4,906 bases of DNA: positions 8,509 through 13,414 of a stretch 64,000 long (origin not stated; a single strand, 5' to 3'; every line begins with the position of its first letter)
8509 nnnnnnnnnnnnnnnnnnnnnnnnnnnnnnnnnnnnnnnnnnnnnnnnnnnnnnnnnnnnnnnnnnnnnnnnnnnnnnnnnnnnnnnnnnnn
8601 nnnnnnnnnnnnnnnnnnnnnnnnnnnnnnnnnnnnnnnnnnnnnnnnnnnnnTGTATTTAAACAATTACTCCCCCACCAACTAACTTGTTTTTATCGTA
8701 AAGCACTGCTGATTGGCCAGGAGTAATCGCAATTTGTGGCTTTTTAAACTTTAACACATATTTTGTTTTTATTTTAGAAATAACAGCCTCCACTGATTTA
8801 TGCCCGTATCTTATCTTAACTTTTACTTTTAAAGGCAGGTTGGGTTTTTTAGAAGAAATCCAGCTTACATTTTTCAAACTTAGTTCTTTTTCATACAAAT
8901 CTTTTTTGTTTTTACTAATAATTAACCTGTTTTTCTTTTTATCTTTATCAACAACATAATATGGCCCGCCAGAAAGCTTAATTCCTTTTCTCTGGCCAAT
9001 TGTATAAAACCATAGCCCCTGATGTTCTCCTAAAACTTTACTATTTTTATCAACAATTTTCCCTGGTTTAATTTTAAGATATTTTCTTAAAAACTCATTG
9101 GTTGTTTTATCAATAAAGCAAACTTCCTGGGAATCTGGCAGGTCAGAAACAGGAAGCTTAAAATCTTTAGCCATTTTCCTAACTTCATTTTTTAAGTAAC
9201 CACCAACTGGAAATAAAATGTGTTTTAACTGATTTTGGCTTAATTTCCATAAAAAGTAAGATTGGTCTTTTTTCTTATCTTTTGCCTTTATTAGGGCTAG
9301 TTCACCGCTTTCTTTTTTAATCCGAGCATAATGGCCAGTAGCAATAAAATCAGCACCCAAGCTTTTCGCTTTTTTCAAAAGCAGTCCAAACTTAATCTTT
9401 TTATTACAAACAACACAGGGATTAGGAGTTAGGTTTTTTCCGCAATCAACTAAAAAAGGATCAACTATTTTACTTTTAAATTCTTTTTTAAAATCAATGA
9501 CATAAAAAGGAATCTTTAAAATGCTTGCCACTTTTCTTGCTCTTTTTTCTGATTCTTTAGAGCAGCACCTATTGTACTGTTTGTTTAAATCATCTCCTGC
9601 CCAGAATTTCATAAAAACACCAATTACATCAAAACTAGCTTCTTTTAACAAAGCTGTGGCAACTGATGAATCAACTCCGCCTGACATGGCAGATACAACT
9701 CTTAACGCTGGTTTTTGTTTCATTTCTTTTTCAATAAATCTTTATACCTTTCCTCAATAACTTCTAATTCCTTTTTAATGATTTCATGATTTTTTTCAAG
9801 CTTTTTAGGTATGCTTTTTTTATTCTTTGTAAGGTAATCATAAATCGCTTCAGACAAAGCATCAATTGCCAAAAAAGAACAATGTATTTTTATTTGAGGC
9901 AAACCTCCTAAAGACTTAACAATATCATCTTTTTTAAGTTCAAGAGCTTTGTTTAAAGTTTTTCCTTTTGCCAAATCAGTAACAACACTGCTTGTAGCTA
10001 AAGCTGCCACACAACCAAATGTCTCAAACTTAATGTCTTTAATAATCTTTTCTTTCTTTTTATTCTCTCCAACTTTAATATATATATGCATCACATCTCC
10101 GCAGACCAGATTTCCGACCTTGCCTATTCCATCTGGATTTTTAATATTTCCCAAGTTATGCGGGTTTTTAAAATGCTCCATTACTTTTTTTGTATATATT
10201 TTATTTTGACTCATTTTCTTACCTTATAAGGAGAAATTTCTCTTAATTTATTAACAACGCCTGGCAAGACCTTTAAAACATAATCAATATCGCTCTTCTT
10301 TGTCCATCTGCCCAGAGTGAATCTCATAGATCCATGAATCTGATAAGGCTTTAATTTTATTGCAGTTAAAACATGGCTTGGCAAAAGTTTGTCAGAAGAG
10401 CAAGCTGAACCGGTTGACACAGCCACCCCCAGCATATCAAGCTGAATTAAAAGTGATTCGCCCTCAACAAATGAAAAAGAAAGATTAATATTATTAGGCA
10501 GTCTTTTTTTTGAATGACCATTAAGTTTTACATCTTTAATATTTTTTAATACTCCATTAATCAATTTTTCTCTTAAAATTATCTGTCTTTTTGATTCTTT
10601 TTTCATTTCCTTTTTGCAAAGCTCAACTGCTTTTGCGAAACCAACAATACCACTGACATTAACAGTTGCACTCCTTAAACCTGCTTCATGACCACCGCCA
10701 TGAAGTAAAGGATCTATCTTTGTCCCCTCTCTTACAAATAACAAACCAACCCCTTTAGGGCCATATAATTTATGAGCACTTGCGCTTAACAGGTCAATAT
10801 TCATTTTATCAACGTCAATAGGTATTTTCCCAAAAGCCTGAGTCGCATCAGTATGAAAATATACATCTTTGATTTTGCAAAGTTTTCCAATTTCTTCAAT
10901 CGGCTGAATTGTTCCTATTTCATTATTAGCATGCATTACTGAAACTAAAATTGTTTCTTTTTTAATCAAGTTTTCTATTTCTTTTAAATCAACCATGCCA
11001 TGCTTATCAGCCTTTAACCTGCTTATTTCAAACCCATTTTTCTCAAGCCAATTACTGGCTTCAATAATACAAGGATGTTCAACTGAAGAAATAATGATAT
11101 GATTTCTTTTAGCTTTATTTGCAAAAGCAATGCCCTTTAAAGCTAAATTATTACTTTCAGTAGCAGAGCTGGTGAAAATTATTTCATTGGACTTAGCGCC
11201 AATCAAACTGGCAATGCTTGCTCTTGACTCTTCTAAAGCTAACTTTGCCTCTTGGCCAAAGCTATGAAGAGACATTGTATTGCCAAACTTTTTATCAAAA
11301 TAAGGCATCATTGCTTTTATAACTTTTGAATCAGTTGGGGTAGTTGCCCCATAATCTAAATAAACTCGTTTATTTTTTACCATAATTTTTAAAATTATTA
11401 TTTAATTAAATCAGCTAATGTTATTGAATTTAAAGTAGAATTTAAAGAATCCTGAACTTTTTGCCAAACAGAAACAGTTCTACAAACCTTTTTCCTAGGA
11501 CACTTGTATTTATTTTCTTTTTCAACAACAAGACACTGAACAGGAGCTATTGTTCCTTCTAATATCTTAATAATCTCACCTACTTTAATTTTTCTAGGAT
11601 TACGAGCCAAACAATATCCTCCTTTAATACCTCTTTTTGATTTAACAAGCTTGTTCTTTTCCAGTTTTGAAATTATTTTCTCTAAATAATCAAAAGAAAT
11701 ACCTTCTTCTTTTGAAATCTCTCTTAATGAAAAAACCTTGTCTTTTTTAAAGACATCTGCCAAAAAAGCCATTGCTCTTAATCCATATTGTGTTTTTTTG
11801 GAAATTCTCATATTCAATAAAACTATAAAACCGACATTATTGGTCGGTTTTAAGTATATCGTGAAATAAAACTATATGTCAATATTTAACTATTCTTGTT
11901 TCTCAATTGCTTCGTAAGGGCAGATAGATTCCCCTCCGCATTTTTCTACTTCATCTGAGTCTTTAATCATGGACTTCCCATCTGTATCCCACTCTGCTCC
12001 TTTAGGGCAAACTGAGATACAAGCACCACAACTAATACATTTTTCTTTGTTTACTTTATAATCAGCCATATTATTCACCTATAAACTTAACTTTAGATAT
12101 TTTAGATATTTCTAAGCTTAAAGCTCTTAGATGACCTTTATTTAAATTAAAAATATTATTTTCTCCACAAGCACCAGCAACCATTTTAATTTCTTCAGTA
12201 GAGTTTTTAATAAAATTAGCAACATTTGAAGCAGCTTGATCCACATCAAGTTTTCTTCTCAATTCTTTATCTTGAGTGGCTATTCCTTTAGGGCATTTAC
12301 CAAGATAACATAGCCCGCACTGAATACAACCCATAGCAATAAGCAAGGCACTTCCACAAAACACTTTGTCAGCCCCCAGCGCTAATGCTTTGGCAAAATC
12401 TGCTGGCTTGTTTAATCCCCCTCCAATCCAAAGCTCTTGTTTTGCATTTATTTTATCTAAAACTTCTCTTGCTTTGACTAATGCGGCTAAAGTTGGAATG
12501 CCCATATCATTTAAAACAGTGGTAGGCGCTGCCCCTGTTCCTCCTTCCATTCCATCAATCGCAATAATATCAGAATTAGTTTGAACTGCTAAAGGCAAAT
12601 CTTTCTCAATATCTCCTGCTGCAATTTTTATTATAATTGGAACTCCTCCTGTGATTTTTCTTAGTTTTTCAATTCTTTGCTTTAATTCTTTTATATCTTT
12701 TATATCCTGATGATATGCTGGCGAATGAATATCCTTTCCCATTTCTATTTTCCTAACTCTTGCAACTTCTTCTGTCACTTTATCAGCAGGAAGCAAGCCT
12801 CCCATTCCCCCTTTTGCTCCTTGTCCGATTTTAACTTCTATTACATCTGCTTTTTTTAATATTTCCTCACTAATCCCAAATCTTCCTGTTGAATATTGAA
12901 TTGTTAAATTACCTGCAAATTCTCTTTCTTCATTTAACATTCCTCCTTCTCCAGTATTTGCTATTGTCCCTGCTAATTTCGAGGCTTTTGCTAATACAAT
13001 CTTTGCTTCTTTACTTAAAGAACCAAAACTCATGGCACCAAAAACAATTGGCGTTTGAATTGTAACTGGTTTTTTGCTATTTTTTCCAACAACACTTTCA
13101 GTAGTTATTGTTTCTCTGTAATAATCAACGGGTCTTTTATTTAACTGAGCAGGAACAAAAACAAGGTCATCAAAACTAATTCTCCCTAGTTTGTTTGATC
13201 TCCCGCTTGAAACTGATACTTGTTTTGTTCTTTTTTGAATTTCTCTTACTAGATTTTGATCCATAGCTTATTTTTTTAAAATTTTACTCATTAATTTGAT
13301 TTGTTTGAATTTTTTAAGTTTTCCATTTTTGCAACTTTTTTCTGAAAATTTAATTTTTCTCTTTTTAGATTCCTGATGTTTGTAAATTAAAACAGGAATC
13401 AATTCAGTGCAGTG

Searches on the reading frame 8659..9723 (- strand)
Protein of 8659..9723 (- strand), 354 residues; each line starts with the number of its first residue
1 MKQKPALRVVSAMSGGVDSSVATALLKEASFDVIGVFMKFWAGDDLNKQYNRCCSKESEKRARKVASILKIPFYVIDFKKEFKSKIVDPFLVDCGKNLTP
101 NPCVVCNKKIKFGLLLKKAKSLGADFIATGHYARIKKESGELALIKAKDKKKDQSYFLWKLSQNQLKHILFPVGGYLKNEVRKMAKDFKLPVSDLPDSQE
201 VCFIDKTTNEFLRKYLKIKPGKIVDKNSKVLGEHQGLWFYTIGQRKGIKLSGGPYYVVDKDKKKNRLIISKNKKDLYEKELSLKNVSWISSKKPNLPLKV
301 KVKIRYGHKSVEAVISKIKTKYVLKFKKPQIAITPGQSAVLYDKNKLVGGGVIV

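Call 67: search_protein_families(library=pfam, proteins=[window:8659-9723:-], max_evalue=0.00001)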
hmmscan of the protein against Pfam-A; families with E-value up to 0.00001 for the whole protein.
window:8659-9723:- (354 aa): 3 families
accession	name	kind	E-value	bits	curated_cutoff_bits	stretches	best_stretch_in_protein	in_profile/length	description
PF03054.22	tRNA_Me_trans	-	3.8e-75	252.4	20.6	1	8-206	2-202/202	tRNA methyl transferase HUP domain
PF20259.3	tRNA_Me_trans_M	-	5.4e-24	84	27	1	210-271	2-66/66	tRNA methyl transferase PRC-barrel domain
PF20258.4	tRNA_Me_trans_C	-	6.4e-19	68.5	20.6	1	279-353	2-77/77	Aminomethyltransferase beta-barrel domain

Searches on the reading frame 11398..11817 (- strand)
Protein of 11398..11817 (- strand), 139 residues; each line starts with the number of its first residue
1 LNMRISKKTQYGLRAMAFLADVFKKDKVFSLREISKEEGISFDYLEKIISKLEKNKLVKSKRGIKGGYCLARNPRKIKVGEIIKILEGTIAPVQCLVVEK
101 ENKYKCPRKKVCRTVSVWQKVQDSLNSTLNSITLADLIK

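Call 67: search_protein_families(library=pfam, proteins=[window:11398-11817:-], max_evalue=0.00001)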
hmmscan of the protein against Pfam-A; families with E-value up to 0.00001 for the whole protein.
window:11398-11817:- (139 aa): 1 family
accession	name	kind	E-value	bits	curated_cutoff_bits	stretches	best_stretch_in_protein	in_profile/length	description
PF02082.26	Rrf2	-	1.1e-38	132.8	30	1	5-139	1-131/132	Iron-dependent Transcriptional regulator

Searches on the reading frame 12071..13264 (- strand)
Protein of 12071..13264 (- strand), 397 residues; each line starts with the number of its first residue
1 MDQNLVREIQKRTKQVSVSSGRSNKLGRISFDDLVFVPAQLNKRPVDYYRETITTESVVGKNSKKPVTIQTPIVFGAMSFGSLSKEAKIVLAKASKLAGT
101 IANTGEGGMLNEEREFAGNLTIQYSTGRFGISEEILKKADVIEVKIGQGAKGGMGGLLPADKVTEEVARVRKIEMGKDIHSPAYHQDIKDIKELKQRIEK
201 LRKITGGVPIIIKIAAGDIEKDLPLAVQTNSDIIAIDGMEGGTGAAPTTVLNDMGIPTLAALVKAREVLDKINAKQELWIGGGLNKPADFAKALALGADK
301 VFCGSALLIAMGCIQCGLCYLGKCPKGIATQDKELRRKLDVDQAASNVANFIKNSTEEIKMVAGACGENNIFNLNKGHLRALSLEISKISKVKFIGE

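Call 67: search_protein_families(library=pfam, proteins=[window:12071-13264:-], max_evalue=0.00001)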
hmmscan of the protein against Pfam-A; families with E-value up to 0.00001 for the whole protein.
window:12071-13264:- (397 aa): 3 families
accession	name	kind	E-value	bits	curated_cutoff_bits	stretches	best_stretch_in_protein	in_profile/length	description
PF01645.23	Glu_synthase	-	1.1e-112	377.4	20.4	1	30-368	29-368/369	Conserved region in glutamate synthase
PF00478.31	IMPDH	-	1.7e-08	34.3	25.6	1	188-307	133-239/345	IMP dehydrogenase / GMP reductase domain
PF01070.24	FMN_dh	-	2.5e-07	30.5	24.9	1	197-312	209-310/350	FMN-dependent dehydrogenase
